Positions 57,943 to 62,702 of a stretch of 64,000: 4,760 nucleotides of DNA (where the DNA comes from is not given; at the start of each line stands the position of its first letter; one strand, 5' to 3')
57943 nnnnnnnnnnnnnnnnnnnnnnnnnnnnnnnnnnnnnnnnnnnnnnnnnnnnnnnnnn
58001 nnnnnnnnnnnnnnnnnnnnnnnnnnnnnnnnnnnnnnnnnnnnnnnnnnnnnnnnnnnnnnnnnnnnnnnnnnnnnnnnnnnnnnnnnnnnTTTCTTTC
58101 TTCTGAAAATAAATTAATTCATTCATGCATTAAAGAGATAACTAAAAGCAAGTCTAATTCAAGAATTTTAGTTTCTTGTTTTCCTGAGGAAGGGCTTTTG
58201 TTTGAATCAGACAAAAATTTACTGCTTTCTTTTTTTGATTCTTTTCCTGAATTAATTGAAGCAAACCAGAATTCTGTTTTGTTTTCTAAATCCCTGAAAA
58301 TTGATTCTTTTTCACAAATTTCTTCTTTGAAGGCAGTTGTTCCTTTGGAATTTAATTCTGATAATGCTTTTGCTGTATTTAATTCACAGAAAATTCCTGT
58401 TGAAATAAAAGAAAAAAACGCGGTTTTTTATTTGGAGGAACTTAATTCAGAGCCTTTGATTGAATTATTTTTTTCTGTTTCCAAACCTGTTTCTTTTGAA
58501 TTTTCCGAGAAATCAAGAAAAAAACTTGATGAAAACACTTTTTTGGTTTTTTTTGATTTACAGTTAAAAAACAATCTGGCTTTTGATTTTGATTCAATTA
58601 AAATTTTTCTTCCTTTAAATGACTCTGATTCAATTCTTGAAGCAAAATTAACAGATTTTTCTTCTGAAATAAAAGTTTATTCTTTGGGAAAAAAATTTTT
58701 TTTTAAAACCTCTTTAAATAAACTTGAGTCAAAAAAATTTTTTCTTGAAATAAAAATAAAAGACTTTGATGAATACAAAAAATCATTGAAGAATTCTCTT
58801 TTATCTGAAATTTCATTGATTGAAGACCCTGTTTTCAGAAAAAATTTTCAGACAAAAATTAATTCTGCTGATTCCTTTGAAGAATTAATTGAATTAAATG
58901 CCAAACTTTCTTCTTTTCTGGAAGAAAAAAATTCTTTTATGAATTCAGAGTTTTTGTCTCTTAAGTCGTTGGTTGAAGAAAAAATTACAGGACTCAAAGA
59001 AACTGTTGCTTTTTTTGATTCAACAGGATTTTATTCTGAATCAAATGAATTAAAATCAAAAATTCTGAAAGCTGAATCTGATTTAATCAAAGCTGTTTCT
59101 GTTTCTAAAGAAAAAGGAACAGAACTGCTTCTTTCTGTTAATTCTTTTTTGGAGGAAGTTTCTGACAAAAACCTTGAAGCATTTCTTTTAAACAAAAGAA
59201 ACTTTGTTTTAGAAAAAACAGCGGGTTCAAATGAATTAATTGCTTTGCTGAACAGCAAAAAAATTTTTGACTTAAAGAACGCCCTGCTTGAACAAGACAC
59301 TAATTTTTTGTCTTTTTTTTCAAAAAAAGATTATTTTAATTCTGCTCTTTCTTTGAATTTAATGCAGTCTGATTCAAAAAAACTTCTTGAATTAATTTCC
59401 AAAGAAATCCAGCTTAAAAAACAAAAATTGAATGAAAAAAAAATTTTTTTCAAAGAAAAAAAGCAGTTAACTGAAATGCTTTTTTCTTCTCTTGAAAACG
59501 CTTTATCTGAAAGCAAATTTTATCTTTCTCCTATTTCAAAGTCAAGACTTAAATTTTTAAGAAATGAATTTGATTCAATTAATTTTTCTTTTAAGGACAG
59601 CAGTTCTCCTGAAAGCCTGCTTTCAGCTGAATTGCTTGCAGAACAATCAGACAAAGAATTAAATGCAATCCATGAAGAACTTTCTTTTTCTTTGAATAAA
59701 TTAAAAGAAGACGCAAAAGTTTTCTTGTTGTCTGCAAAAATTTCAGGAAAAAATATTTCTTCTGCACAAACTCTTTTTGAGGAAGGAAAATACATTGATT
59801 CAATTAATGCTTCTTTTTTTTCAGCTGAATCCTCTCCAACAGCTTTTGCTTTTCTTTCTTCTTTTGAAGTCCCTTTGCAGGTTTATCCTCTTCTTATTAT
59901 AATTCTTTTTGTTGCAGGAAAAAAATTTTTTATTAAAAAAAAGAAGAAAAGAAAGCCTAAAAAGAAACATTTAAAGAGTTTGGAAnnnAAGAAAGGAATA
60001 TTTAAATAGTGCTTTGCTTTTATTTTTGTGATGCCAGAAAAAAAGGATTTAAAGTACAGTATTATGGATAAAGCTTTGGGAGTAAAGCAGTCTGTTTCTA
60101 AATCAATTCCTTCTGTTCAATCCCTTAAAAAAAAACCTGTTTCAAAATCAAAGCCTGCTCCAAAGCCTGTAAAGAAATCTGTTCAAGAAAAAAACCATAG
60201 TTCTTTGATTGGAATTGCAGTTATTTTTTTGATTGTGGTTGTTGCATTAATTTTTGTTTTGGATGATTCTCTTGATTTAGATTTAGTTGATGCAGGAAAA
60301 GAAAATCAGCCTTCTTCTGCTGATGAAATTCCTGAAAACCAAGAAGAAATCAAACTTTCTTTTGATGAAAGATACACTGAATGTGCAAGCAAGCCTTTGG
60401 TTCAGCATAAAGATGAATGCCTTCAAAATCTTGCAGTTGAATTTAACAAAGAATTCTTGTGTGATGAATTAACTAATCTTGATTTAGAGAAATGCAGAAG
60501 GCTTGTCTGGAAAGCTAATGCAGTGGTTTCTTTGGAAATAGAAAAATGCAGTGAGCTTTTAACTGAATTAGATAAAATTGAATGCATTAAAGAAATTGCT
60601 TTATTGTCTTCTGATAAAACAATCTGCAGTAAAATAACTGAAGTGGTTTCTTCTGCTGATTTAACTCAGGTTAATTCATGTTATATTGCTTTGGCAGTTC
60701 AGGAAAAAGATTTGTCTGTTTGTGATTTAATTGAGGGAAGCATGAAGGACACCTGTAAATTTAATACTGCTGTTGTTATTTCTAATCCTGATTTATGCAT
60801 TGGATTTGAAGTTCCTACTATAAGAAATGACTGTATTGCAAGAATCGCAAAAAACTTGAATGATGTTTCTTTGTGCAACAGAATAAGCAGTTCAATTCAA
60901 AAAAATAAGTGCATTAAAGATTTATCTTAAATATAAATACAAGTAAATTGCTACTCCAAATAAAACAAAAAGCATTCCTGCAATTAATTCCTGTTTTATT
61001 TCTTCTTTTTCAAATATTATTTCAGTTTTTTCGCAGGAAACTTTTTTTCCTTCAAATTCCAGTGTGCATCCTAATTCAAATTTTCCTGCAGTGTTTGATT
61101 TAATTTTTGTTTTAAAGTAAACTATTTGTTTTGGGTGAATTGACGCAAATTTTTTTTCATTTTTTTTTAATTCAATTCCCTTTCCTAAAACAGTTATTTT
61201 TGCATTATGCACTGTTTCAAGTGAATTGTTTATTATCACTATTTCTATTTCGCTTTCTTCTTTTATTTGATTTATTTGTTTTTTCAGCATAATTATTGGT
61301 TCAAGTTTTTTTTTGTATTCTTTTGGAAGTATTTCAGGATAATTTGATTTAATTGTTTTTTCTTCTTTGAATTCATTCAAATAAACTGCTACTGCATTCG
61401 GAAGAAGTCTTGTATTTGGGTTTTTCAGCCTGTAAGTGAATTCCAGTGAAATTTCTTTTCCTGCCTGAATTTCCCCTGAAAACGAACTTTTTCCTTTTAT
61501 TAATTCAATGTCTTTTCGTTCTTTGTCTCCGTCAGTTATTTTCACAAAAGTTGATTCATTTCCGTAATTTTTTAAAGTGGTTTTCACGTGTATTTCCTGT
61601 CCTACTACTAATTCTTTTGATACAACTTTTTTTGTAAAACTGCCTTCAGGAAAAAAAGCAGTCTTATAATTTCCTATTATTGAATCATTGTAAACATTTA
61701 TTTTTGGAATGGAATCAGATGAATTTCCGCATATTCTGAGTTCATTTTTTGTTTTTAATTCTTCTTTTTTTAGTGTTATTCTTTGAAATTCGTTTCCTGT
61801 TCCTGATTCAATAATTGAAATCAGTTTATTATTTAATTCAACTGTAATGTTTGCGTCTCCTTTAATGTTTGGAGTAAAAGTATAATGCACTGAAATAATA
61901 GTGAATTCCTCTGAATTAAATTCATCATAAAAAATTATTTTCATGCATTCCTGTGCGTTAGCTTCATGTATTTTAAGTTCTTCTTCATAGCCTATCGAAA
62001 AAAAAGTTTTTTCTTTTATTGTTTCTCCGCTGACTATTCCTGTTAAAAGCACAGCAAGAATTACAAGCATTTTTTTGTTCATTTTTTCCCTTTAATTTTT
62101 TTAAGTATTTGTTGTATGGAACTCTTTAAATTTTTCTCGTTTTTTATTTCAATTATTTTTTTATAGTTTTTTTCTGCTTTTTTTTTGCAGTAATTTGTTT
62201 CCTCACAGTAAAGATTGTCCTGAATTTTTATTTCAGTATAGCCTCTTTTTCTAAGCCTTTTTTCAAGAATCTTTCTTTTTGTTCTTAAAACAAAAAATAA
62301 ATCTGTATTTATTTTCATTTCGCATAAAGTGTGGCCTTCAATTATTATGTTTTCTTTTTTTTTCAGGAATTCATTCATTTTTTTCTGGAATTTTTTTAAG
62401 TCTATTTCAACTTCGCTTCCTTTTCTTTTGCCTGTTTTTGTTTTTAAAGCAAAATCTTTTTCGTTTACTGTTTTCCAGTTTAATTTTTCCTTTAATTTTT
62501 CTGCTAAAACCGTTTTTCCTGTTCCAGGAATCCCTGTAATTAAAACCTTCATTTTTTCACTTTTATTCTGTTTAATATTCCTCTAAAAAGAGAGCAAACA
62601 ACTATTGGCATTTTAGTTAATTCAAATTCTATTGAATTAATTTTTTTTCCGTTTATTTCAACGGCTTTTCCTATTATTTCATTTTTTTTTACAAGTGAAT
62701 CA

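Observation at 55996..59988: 1330-aa low-complexity giant surface protein with a lipoprotein-like signal and a TM-plus-poly-Lys C-terminal anchor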

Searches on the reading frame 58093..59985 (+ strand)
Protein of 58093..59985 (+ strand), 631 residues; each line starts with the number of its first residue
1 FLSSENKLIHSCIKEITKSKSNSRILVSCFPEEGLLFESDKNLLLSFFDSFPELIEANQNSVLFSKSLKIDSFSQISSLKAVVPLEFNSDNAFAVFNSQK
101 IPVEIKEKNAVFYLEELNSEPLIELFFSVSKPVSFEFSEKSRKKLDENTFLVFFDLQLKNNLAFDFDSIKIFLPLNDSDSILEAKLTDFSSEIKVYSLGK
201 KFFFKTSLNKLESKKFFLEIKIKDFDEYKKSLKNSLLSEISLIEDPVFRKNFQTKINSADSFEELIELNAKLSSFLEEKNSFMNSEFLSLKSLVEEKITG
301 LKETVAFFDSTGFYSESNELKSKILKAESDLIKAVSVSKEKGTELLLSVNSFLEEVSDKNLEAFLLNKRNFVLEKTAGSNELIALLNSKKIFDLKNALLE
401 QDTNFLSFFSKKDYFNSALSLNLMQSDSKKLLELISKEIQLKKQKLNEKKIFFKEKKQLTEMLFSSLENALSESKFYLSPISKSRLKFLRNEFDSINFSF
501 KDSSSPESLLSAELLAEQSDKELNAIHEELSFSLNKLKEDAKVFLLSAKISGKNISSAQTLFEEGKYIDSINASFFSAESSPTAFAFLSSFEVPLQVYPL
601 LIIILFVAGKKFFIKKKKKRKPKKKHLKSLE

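Call 22: predict_structure(alignment_id=A3)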
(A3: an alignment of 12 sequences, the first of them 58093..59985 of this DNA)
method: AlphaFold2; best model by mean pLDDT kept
length: 631 residues; sequences in the alignment: 12
mean_pLDDT: 79.6   pTM: 0.41
mean pLDDT of the five models: 79.6, 78.6, 77.3, 76.5, 71.9
residues with pLDDT >= 90: 192; 70-90: 311; 50-70: 67; < 50: 61
segments of 3 or more residues with pLDDT < 50: 1-9, 21-23, 30-42, 577-594, 615-620, 622-631
pLDDT, mean of each block of 10 residues (from residue 1): 31 58 52 38 61 88 88 67 84 85 84 76 88 87 78 91 91 73 85 84 90 92 70 83 82 88 78 78 84 91 91 91 93 88 91 74 91 88 85 93 96 94 94 91 87 90 91 75 91 85 75 88 93 91 85 83 86 61 35 52 73 51 43 33
secondary structure, 60 per line:
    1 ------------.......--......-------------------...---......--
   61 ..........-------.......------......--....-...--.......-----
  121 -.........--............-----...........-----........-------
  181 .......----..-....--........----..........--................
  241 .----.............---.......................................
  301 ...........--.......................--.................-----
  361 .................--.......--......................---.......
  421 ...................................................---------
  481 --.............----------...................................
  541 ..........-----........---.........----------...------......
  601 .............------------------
elements in order: E13-19 E22-27 E47-49 E53-58 E61-70 E78-84 E91-96 E99-102 E104-106 E109-115 E122-130 E133-144 E150-160 E166-173 E181-187 E195-198 E201-208 E213-222 H225-241 H246-258 H262-311 H314-336 H339-355 H361-377 H380-386 H389-410 H414-471 H483-495 H506-550 H556-563 H567-575 H595-613

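Call 75: fold_search(model_id=the predicted structure, library=pdb)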
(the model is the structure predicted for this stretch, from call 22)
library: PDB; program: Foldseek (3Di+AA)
matches with E <= 10: 824; with E <= 0.001: 20
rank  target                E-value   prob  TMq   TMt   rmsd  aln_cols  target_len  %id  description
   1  3mdj_A                1.2e-04  1.00  0.14  0.12   9.8       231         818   12  ER Aminopeptidase, ERAP1, Bound to the Zinc Aminopeptidase Inhibitor, Bestatin (released 2011-03-30)
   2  3ml6_C                1.5e-04  1.00  0.17  0.26  13.2       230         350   12  a complex between Dishevelled2 and clathrin adaptor AP-2 (released 2010-08-11)
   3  7rwa_M                1.5e-04  1.00  0.16  0.24   8.5       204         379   14  AP2 bound to heparin and Tgn38 tyrosine cargo peptide (released 2022-03-30)
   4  9pwc_M                2.3e-04  1.00  0.16  0.22   8.6       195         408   14  Composite structure of AP-2 bound to the dileucine motif and WxxPhi motif of CCDC32 (released 2026-04-08)
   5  6owo_M                3.3e-04  1.00  0.17  0.25  12.7       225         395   13  CRYO-EM STRUCTURE OF PHOSPHORYLATED AP-2 CORE BOUND TO NECAP (released 2019-09-11)
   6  3ml6_E                3.7e-04  1.00  0.17  0.27   8.2       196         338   15  a complex between Dishevelled2 and clathrin adaptor AP-2 (released 2010-08-11)
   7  7ofp_A                3.7e-04  1.00  0.16  0.31   8.5       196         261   12  Apo Structure of Mu2 Adaptin Subunit (Ap50) Of AP2 Clathrin Adaptor (released 2022-06-01)
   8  7ofp_B                4.1e-04  1.00  0.16  0.30   8.3       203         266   12  Apo Structure of Mu2 Adaptin Subunit (Ap50) Of AP2 Clathrin Adaptor (released 2022-06-01)
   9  7rw8_M                4.1e-04  1.00  0.16  0.22   8.5       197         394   14  AP2 bound to heparin in the closed conformation (released 2022-03-30)
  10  6oxl_M                4.4e-04  0.99  0.15  0.22  13.5       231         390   12  CRYO-EM STRUCTURE OF PHOSPHORYLATED AP-2 (mu E302K) BOUND TO NECAP IN THE PRESENCE OF SS DNA (released 2019-09-11)
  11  3qnf_C                4.9e-04  0.98  0.14  0.12  15.7       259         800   11  Crystal structure of the open state of human endoplasmic reticulum aminopeptidase 1 ERAP1 (released 2011-02-23)
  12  6bnt_A                5.7e-04  1.00  0.16  0.32   8.5       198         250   14  Crystal structure of AP2 mu1 adaptin C-terminal domain with IRS-1 peptide (released 2018-11-21)
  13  1bw8_A                5.7e-04  1.00  0.15  0.31   9.8       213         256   13  MU2 ADAPTIN SUBUNIT (AP50) OF AP2 ADAPTOR (SECOND DOMAIN), COMPLEXED WITH EGFR INTERNALIZATION PEPTIDE FYRALM (released 1998-11-25)
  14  5wrl_A                6.1e-04  1.00  0.16  0.32   8.3       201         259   13  Mu2 subunit of the clathrin adaptor complex AP2 in complex with IRS-1 Y628 peptide (released 2017-12-06)
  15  9u9s_M                7.5e-04  1.00  0.17  0.25   8.0       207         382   14  ARF1(Q71L) bound M4-CTD-docked AP-4 core (released 2026-03-04)
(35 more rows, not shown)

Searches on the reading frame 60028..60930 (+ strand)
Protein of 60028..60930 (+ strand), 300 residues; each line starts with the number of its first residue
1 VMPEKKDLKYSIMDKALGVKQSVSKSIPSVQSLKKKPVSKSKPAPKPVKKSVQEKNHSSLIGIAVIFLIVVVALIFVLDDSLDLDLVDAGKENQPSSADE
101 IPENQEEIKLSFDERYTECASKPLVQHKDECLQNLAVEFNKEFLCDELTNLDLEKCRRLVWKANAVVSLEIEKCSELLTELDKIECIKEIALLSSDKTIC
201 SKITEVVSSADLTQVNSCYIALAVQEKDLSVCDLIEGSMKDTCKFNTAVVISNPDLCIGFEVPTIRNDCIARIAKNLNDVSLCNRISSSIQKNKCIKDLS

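Call 3: search_protein_families(library=pfam, proteins=[window:60028-60930:+], max_evalue=0.1)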
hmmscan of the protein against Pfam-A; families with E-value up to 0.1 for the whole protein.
window:60028-60930:+ (300 aa): 0 families

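Call 24: search_protein_families(library=ncbifam, proteins=[window:60028-60927:+], max_evalue=10)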
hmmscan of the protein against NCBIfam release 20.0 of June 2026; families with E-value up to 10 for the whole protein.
window:60028-60927:+ (300 aa): 0 families

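Call 84: search_solved_structures(query=window:60028-60927:+, max_evalue=1)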
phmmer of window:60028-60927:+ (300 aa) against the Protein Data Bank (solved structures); distinct sequences matched with E-value up to 1: 3.
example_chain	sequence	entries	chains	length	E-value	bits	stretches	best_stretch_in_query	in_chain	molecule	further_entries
9fqr_Qy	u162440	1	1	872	0.046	16.5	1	83-170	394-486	Dynein regulatory complex subunit 7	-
9d83_C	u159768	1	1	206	0.17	14.7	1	136-241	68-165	Gp34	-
8j07_7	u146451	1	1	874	0.59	12.9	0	85-170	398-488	Dynein regulatory complex subunit 7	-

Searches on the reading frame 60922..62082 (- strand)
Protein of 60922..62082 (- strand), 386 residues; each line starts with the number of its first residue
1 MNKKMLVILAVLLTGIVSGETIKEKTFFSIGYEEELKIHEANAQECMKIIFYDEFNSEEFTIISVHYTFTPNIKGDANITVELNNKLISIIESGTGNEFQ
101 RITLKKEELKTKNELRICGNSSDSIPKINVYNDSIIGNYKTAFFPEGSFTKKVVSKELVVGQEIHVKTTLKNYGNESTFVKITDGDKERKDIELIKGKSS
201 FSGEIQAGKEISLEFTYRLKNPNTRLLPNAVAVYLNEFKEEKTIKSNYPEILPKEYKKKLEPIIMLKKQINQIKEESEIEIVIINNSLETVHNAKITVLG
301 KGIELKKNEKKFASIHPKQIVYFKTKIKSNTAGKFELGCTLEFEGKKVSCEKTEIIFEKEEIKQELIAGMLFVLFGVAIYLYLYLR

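Call 3: search_protein_families(library=pfam, proteins=[window:60922-62082:-], max_evalue=0.1)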
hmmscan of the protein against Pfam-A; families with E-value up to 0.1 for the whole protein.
window:60922-62082:- (386 aa): 2 families
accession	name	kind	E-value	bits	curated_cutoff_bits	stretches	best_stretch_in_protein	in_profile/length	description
PF00927.28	Transglut_C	-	0.00019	21.9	26.6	1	273-334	13-81/106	Transglutaminase family, C-terminal ig like domain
PF05753.20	TRAP_beta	-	0.00021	21.2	22.4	1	149-220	22-95/178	Translocon-associated protein beta (TRAPB)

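Call 24: search_protein_families(library=ncbifam, proteins=[window:60925-62082:-], max_evalue=10)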
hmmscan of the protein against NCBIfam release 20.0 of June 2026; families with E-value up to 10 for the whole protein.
window:60925-62082:- (386 aa): 0 families

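Call 83: search_solved_structures(query=window:60925-62082:-, max_evalue=1)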
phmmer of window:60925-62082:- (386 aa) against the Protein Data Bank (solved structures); distinct sequences matched with E-value up to 1: 0.

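Call 88: find_homologous_proteins(query=window:60925-62082:-, max_evalue=0.001)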
Query window:60925-62082:- (386 aa): 15 proteins with E <= 0.001 among 6142 candidates.
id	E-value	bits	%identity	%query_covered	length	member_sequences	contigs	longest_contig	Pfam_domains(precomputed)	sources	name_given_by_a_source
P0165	2.1e-241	818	100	100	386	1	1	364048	-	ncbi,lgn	-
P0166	1.6e-164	565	71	99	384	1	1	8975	PF05753.21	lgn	-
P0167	1.5e-156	539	68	95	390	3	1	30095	PF05753.21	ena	-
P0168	3.1e-143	495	60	100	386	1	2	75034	-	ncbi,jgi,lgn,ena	-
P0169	3.2e-141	489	62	100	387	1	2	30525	PF05753.21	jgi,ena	-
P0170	3.0e-140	485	62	100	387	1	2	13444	PF05753.21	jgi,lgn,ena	-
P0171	5.7e-139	481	61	100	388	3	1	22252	PF05753.21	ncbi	ncbi:MAG: hypothetical protein ABH850_00695 [Candidatus Micrarchaeota archaeon]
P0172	3.2e-137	476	60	100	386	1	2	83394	-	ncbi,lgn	ncbi:MAG: hypothetical protein ABH986_02900 [archaeon]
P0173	7.3e-135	468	60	99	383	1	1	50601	PF05753.21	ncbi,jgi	-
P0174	3.8e-131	456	60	100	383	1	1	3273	PF05753.21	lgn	-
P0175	1.6e-127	444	58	99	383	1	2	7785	PF05753.21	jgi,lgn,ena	-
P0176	1.9e-91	325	70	54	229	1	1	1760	PF05753.21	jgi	-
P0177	1.6e-77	279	62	59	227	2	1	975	-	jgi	jgi:hypothetical protein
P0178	5.2e-63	231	35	99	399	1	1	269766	-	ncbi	ncbi:MAG: hypothetical protein AB1467_04420 [Candidatus Diapherotrites archaeon]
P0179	8.7e-63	231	35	100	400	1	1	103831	PF07705.18,PF05753.21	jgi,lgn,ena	-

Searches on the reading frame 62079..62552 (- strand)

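Call 3: search_protein_families(library=pfam, proteins=[window:62079-62552:-], max_evalue=0.1)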
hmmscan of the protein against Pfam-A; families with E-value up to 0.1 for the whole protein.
window:62079-62552:- (157 aa): 26 families (the best 25 are shown)
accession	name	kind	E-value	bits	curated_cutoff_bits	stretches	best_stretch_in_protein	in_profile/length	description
PF13238.12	AAA_18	-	1.3e-16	61.7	29.4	1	3-118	1-126/128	AAA domain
PF13521.12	AAA_28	-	1.9e-06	28.6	27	1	2-61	1-62/164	AAA domain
PF13207.12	AAA_17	-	2e-05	25.3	27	1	6-103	1-123/136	AAA domain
PF13671.12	AAA_33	-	0.00024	21.9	27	1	3-71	2-75/143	AAA domain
PF01591.24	6PF2K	-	0.00052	19.9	27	1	3-69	16-80/223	6-phosphofructo-2-kinase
PF13401.12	AAA_22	-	0.00053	20.7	27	1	4-32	9-33/130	AAA domain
PF08433.16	KTI12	-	0.0007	19.6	22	1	3-28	4-29/271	Chromatin associated protein KTI12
PF03266.21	NTPase_1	-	0.00077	19.8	23.9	1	2-34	1-33/168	NTPase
PF07728.20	AAA_5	-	0.00092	19.7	22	1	3-28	2-28/139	AAA domain (dynein-related subfamily)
PF09848.15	SLFN-g3_helicase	-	0.0015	18.3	24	1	3-36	4-38/354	Schlafen group 3, DNA/RNA helicase domain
PF00004.35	AAA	-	0.0027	18.6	21.2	1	3-47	1-38/131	ATPase family associated with various cellular activities (AAA)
PF24883.2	NPHP3_N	-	0.005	17.5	24.8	1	4-27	26-49/164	Nephrocystin 3, N-terminal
PF13191.12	AAA_16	-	0.0085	17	32.6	1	3-25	27-49/167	AAA ATPase domain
PF12775.13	AAA_7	-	0.01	15.8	25.8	1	2-43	35-76/181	P-loop containing dynein motor region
PF06414.18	Zeta_toxin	-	0.014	15.3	22.3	0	3-25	19-41/199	Zeta toxin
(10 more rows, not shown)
